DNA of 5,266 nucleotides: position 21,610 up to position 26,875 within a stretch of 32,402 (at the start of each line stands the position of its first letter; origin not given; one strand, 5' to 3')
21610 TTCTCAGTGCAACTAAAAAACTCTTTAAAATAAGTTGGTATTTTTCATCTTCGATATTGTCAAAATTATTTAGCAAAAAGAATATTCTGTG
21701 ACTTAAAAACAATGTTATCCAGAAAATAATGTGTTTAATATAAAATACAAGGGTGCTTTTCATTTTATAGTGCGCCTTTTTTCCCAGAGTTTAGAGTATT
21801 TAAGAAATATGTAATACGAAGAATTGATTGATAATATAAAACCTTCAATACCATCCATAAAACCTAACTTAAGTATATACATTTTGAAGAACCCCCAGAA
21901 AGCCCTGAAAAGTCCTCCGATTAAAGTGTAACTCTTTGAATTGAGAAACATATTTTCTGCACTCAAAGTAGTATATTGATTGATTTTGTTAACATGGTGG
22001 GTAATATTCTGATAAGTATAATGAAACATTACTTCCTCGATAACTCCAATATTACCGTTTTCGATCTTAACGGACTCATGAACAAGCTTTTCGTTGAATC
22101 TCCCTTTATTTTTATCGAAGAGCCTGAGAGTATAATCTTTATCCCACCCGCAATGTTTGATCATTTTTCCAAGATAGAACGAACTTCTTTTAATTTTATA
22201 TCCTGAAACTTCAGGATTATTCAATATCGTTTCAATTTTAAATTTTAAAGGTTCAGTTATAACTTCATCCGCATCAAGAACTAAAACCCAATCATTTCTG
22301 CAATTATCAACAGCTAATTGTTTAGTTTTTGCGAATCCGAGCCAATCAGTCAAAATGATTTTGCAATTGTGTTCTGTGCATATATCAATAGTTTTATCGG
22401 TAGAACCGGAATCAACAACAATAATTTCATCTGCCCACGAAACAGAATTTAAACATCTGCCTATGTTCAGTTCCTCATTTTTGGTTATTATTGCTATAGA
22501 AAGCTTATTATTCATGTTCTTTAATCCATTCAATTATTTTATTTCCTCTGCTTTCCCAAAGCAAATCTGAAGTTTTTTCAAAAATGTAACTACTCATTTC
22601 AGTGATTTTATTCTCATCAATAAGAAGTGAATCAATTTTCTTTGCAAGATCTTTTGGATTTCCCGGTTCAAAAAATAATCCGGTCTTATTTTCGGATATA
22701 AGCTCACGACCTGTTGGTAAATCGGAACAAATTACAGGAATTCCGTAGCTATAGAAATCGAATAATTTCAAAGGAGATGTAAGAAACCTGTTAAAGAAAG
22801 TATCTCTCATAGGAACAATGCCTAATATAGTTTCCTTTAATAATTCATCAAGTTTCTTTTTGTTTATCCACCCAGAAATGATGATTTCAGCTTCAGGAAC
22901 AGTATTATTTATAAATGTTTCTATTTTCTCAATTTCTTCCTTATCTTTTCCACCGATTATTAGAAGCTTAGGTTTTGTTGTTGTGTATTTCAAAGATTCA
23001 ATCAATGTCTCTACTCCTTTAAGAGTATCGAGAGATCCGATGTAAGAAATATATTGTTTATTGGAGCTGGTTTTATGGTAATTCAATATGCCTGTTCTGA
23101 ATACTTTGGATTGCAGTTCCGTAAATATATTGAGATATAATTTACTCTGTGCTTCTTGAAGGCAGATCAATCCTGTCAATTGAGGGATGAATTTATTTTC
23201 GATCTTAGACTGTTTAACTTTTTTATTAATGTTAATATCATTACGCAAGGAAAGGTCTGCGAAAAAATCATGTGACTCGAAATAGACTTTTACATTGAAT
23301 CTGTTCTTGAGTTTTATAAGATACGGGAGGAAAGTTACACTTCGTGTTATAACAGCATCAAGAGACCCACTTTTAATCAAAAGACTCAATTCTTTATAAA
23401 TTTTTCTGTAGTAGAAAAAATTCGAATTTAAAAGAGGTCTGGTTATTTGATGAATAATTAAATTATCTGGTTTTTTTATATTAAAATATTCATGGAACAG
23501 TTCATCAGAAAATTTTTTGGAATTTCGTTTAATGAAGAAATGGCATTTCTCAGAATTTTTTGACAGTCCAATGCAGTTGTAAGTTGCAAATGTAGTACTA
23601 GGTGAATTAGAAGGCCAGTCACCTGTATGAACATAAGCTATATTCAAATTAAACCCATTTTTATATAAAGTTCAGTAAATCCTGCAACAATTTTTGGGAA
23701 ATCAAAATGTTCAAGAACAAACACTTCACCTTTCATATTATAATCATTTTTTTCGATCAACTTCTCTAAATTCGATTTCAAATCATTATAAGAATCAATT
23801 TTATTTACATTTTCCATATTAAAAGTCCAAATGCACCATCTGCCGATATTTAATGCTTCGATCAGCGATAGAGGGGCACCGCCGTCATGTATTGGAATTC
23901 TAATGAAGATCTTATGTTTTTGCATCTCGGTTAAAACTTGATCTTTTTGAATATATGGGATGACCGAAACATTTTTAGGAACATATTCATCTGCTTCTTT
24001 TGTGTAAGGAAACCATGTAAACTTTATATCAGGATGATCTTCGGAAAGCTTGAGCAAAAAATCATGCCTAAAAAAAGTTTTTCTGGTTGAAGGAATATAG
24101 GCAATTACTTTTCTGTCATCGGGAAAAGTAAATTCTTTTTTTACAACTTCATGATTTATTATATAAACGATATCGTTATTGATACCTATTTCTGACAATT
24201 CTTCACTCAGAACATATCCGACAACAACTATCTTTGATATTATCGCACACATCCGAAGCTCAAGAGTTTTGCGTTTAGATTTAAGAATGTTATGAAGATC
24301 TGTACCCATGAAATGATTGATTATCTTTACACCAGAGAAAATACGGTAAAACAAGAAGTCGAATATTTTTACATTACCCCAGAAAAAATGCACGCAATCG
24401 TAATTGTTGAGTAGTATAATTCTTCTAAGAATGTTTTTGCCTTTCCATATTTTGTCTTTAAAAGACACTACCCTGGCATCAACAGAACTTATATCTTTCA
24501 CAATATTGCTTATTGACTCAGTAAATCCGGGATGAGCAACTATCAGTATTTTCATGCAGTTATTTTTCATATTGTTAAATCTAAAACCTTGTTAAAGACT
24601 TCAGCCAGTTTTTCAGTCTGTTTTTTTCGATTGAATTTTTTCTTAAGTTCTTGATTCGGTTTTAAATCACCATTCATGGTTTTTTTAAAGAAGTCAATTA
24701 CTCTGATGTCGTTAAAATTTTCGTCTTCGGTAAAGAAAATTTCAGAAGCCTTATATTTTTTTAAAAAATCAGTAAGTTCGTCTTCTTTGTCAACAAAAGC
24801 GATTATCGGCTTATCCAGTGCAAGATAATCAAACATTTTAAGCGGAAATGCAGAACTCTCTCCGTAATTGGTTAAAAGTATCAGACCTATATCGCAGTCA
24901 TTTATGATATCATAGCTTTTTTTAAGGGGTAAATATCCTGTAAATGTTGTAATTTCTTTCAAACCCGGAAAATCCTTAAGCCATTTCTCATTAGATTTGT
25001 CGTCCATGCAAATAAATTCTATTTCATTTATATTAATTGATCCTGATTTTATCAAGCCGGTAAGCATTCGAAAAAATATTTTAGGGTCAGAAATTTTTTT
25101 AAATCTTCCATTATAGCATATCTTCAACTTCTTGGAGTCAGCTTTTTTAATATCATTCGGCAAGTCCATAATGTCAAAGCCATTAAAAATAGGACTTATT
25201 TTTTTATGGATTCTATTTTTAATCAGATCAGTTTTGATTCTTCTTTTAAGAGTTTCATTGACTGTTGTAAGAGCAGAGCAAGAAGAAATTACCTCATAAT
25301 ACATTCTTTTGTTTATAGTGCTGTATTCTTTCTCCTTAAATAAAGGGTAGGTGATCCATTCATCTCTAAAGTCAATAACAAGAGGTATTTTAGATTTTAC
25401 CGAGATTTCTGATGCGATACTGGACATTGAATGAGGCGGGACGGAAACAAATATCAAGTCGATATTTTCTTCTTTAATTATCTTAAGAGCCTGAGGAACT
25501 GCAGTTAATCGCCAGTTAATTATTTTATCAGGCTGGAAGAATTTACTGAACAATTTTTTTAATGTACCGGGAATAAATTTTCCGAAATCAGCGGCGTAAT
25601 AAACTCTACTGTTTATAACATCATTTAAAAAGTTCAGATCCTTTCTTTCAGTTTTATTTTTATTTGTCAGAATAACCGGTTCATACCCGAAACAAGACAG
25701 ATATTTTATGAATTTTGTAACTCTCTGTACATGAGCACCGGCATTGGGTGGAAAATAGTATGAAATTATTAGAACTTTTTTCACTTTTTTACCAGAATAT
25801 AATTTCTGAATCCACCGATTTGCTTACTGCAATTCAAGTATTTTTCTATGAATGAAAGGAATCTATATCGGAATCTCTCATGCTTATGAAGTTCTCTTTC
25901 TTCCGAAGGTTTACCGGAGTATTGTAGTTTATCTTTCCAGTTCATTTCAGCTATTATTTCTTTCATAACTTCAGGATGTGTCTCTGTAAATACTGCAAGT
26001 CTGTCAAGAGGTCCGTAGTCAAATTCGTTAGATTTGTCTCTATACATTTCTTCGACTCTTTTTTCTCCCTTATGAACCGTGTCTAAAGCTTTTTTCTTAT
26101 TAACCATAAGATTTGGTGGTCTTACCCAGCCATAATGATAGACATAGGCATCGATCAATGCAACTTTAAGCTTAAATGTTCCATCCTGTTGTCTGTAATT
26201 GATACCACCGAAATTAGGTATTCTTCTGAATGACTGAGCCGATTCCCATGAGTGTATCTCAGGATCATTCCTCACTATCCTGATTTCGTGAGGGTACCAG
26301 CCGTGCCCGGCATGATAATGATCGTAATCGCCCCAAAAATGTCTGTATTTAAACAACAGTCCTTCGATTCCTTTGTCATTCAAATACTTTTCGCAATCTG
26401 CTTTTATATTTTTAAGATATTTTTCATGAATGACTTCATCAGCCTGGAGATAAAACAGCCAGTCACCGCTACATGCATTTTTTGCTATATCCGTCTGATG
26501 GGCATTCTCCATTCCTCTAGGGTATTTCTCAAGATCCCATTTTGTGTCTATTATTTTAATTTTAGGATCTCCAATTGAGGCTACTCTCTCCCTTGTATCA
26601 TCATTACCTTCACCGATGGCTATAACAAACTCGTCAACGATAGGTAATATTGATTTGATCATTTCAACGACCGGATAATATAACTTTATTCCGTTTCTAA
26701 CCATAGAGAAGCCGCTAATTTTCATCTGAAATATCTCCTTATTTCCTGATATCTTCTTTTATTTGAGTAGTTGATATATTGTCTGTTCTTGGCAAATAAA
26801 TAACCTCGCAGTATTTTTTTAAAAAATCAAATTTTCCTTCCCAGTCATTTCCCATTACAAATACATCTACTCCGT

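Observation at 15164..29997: A 14-gene translationally coupled LPS-core-type operon combining both routes of glycerol-phosphate addition (TagD/TagF-like and LtaS/OpgB-like) with a phosphoethanolamine-transferase-like gene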

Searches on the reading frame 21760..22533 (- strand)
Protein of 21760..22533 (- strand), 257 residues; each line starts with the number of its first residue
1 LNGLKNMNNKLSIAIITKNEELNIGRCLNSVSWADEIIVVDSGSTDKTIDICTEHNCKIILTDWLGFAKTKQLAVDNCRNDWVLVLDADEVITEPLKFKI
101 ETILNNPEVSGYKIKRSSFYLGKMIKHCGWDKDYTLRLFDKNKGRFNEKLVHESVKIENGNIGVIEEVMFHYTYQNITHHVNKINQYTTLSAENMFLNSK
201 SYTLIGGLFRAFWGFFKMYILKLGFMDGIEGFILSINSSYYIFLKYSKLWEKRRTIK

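Call 4: search_protein_families(library=pfam, proteins=[window:21760-22533:-], max_evalue=0.01)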
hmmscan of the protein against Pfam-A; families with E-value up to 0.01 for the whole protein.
window:21760-22533:- (257 aa): 3 families
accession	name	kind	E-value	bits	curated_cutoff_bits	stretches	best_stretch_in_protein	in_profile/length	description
PF00535.33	Glycos_transf_2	-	1.7e-17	64.3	23.3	1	12-95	1-94/168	Glycosyl transferase family 2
PF13704.12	Glyco_tranf_2_4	-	3.4e-07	31.1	27.5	1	18-95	1-87/98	Glycosyl transferase family 2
PF10111.15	Glyco_tranf_2_2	-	0.0018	18.2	27.3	1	32-94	24-96/276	Glycosyltransferase like family 2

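Call 6: search_protein_families(library=ncbifam, proteins=[window:21760-22533:-], max_evalue=0.001)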
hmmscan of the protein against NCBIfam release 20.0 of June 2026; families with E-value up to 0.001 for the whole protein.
window:21760-22533:- (257 aa): 8 families
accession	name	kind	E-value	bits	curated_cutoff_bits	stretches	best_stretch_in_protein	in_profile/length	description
TIGR04283.1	glyco_like_mftF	equivalog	3.7e-11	43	182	1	11-110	1-104/221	TIGR04283 family arsenosugar biosynthesis glycosyltransferase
TIGR04195.1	S_glycosyl_SunS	equivalog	1.8e-09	36.9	350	1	11-149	59-197/421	SunS family peptide S-glycosyltransferase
TIGR04182.1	glyco_TIGR04182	equivalog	1.9e-06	27.5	325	1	12-91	3-84/293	S-layer glycoprotein N-glycosyltransferase AglJ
NF010496.0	PRK13915.1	equivalog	6.3e-05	22.2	262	1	7-60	29-89/307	glucosyl-3-phosphoglycerate synthase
NF041875.1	EPS_EpsD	equivalog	9.8e-05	21.9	370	1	35-92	31-92/325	exopolysaccharide biosynthesis glycosyltransferase EpsD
TIGR03937.1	PgaC_IcaA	equivalog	0.00012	21.2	422.3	1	9-110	45-157/407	poly-beta-1,6-N-acetyl-D-glucosamine synthase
NF007482.0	PRK10073.1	equivalog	0.00016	20.8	423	1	5-94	2-100/334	glycosyltransferase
NF038302.1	EPS_HpsE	equivalog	0.00095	18.2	300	0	28-93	29-100/307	hormogonium polysaccharide biosynthesis glycosyltransferase HpsE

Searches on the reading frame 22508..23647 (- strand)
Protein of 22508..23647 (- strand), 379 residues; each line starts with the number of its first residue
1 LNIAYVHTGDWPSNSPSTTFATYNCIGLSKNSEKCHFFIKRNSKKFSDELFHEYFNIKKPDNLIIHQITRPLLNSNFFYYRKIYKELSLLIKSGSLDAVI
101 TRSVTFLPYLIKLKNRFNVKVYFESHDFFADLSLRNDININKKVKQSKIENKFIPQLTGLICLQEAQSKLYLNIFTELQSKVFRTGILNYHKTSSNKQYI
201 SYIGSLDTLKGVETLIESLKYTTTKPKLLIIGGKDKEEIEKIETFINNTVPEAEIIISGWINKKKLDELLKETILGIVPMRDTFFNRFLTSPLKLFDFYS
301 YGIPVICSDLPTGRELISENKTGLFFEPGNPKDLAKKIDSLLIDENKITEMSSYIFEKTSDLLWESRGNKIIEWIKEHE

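Call 4: search_protein_families(library=pfam, proteins=[window:22508-23647:-], max_evalue=0.01)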
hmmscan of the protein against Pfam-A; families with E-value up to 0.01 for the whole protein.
window:22508-23647:- (379 aa): 3 families
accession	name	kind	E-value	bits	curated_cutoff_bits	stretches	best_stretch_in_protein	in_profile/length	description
PF00534.26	Glycos_transf_1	-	3.6e-22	79.2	26.4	1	194-354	12-168/172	Glycosyl transferases group 1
PF13692.12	Glyco_trans_1_4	-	3e-18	66.9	27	1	198-343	2-141/142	Glycosyl transferases group 1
PF13524.12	Glyco_trans_1_2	-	0.0044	17.4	25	1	288-352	60-122/144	Glycosyl transferase-like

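Call 6: search_protein_families(library=ncbifam, proteins=[window:22508-23647:-], max_evalue=0.001)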
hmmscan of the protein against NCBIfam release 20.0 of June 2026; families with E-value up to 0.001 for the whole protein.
window:22508-23647:- (379 aa): 10 families
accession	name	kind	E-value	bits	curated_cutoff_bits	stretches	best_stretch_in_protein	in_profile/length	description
TIGR04063.1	stp3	hypoth_equivalog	5.6e-14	51.8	442.05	1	193-351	209-367/397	TIGR04063 family PEP-CTERM/XrtA system glycosyltransferase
NF007396.0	PRK09922.1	equivalog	5.7e-11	41.9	385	1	184-348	170-330/361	lipopolysaccharide 1,6-galactosyltransferase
NF041876.1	EPS_EpsE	equivalog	2.5e-08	33.6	400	1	198-353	215-370/389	exopolysaccharide biosynthesis GT4 family glycosyltransferase EpsE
NF047880.1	glyco_SdgA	exception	3.7e-08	32.4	800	1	195-360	314-472/488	serine-aspartate repeat adhesin O-glycosyltransferase SdgA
NF047676.1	TeichurnBiosyTuaH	equivalog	3.8e-08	32.6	550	1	192-346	209-356/384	teichuronic acid biosynthesis protein TuaH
NF047684.1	TeichurnBiosyTuaC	equivalog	5.6e-07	28.8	550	1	184-359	206-369/391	teichuronic acid biosynthesis protein TuaC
NF046085.1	XrtY_assoc_Gly1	equivalog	8.9e-06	24.8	400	1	184-352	204-357/387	XrtY-associated glycosyltransferase XYAG1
TIGR03999.1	thiol_BshA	equivalog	9.3e-06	24.8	273.7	1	194-359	196-353/375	N-acetyl-alpha-D-glucosaminyl L-malate synthase BshA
TIGR02149.1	glgA_Coryne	subfamily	9.4e-06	25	302.4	1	186-370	193-382/391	glycogen synthase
NF053787.1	GlcN_PG_synth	equivalog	0.00094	18.1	480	0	301-347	284-329/361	N-acetylglucosaminyl phosphatidylglycerol synthase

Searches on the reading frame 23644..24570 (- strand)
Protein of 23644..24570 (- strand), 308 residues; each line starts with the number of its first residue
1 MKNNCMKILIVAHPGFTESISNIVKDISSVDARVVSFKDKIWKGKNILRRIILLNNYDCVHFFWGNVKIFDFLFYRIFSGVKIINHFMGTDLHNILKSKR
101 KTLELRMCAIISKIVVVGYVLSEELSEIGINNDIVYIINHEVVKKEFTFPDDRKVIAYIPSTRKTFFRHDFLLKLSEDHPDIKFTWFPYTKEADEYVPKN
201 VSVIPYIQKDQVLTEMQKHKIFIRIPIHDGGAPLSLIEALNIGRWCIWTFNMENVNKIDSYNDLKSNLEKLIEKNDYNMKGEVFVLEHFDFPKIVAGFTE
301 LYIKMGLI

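Call 5: search_protein_families(library=pfam, proteins=[window:23644-24570:-], max_evalue=0.01)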
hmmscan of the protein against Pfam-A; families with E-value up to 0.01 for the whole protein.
window:23644-24570:- (308 aa): 1 family
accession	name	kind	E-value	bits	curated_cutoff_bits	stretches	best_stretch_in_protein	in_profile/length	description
PF00534.26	Glycos_transf_1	-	0.009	16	26.4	0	197-249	71-122/172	Glycosyl transferases group 1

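Call 7: search_protein_families(library=ncbifam, proteins=[window:23644-24570:-], max_evalue=0.001)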
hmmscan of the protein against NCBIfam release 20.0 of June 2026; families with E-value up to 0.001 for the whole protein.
window:23644-24570:- (308 aa): 0 families

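Call 45: search_solved_structures(query=window:23644-24570:-, max_evalue=1)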
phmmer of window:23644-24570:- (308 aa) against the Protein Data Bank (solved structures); distinct sequences matched with E-value up to 1: 4.
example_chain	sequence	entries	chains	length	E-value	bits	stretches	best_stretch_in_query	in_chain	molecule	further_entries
4mkm_A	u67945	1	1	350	0.57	12.5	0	239-297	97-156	Putative surface anchored protein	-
3gcp_A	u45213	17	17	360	0.7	12.2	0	77-104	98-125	Mitogen-activated protein kinase 14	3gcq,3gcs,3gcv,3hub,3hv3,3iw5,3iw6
5wjj_A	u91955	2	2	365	0.71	12.2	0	77-104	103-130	Mitogen-activated protein kinase 14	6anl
6m95_A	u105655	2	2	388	0.76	12.1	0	76-104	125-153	Mitogen-activated protein kinase 14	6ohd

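Call 78: predict_structure(protein=window:23644-24570:-)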
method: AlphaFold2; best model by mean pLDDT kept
length: 308 residues; sequences in the alignment: 1
mean_pLDDT: 35.2   pTM: 0.27
mean pLDDT of the five models: 35.2, 34.7, 27.7, 27.2, 26.2
residues with pLDDT >= 90: 0; 70-90: 0; 50-70: 42; < 50: 266
segments of 3 or more residues with pLDDT < 50: 1-4, 39-55, 64-308
pLDDT, mean of each block of 10 residues (from residue 1): 49 55 56 57 38 48 38 30 33 32 24 24 27 27 29 30 30 44 39 42 35 36 25 27 25 30 45 36 26 27 26
secondary structure, 60 per line:
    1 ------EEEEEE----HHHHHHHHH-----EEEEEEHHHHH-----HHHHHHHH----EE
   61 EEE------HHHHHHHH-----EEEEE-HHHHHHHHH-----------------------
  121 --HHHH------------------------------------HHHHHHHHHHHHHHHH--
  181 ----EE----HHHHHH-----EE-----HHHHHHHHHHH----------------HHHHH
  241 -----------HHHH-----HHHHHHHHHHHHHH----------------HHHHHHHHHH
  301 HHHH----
elements in order: E7-12 H17-25 E31-36 H37-41 H47-54 E59-63 H70-77 E83-87 H89-97 H123-126 H163-178 H191-196 H209-219 H236-240 H252-255 H261-274 H291-304

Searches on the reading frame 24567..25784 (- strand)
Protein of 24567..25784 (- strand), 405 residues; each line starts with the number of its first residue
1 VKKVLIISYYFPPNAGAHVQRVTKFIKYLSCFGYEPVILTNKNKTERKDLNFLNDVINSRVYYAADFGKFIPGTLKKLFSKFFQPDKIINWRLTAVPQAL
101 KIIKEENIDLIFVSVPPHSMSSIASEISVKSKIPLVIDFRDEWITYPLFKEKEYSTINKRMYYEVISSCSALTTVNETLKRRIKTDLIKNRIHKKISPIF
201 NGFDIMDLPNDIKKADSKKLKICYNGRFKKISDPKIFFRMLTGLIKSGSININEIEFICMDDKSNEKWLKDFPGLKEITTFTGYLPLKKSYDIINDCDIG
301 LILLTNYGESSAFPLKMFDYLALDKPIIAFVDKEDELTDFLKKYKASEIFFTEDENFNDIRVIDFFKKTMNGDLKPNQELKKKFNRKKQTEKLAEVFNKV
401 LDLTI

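Call 5: search_protein_families(library=pfam, proteins=[window:24567-25784:-], max_evalue=0.01)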
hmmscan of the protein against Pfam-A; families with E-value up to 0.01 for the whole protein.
window:24567-25784:- (405 aa): 2 families
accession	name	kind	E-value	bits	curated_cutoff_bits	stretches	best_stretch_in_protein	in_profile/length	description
PF13439.12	Glyco_transf_4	-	9.9e-08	32.6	28.5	1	73-204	38-167/170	Glycosyltransferase Family 4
PF13692.12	Glyco_trans_1_4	-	0.00036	21.2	27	1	221-330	3-106/142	Glycosyl transferases group 1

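Call 7: search_protein_families(library=ncbifam, proteins=[window:24567-25784:-], max_evalue=0.001)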
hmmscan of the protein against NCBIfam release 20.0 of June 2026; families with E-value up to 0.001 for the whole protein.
window:24567-25784:- (405 aa): 2 families
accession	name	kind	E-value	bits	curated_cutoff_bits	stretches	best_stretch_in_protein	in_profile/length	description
NF047676.1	TeichurnBiosyTuaH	equivalog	0.00018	20.5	550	1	164-401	154-381/384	teichuronic acid biosynthesis protein TuaH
NF038255.1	exopoly_VpsD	equivalog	0.00097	18.1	300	0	151-401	134-380/381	VpsD family glycosyltransferase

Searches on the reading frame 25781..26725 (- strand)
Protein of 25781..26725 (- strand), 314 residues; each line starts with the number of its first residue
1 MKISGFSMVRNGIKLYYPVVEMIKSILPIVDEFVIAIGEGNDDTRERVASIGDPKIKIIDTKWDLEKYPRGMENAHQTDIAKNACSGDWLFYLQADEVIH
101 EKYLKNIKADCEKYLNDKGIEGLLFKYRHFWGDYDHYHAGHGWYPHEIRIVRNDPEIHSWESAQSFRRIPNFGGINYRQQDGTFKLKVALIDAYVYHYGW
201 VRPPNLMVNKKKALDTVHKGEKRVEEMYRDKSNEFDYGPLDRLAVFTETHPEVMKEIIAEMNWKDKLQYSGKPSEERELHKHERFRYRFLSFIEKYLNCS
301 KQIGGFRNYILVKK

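Call 5: search_protein_families(library=pfam, proteins=[window:25781-26725:-], max_evalue=0.01)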
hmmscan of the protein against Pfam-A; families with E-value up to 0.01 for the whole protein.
window:25781-26725:- (314 aa): 1 family
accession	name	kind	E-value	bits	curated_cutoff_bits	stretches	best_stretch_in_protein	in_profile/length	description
PF13704.12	Glyco_tranf_2_4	-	8.1e-05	23.5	27.5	1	30-102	19-87/98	Glycosyl transferase family 2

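Call 7: search_protein_families(library=ncbifam, proteins=[window:25781-26725:-], max_evalue=0.001)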
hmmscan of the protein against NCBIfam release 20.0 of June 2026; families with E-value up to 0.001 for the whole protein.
window:25781-26725:- (314 aa): 0 families

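Call 44: search_solved_structures(query=window:25781-26725:-, max_evalue=1)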
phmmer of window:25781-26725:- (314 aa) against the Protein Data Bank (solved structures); distinct sequences matched with E-value up to 1: 3.
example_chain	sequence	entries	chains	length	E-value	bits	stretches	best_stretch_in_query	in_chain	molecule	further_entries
22ao_A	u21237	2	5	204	0.034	16.5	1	22-114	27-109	GmaR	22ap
2ma3_A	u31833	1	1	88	0.37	13.1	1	178-230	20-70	DNA replication initiator (Cdc21/Cdc54)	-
7vpx_J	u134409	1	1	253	0.42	12.9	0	149-291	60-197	DnaJ homolog subfamily C member 8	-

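Call 66: search_solved_structures(query=A2, max_evalue=1, show_alignments=1)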
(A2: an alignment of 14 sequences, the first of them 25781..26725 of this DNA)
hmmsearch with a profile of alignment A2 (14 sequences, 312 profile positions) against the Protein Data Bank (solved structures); distinct sequences matched with E-value up to 1: 1.
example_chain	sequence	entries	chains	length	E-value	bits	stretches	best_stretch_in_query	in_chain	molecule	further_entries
22ao_A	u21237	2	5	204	2.2e-06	30.1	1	3-212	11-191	GmaR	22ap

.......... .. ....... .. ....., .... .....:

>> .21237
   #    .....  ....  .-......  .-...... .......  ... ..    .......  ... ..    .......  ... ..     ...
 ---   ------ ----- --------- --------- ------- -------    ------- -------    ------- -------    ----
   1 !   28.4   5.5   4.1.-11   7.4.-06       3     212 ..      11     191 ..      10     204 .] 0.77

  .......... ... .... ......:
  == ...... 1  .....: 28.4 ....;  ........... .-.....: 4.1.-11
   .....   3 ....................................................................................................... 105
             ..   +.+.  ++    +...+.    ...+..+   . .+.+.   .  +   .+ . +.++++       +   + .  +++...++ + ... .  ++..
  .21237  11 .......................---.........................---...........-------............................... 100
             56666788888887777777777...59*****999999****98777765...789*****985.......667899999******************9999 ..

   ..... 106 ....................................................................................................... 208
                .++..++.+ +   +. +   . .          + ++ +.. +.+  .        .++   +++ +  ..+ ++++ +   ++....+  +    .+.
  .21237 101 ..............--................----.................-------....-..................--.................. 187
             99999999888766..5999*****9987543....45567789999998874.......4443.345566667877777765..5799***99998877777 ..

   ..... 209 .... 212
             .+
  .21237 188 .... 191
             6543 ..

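Call 67: search_protein_families(library=pfam, alignment_id=A2, max_evalue=0.01)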
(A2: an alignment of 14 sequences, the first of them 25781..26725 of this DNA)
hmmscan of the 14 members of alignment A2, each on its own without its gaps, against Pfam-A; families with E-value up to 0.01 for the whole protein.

A. member 1, window:25781-26725:- (314 aa): 1 family
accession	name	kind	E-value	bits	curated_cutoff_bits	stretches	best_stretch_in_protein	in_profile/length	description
PF13704.12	Glyco_tranf_2_4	-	8.1e-05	23.5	27.5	1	30-102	19-87/98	Glycosyl transferase family 2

B. families by the number of members that match (of 14 scanned): 2 families
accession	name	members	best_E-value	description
PF13704.12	Glyco_tranf_2_4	13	2.4e-07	Glycosyl transferase family 2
PF00535.33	Glycos_transf_2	8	1.9e-06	Glycosyl transferase family 2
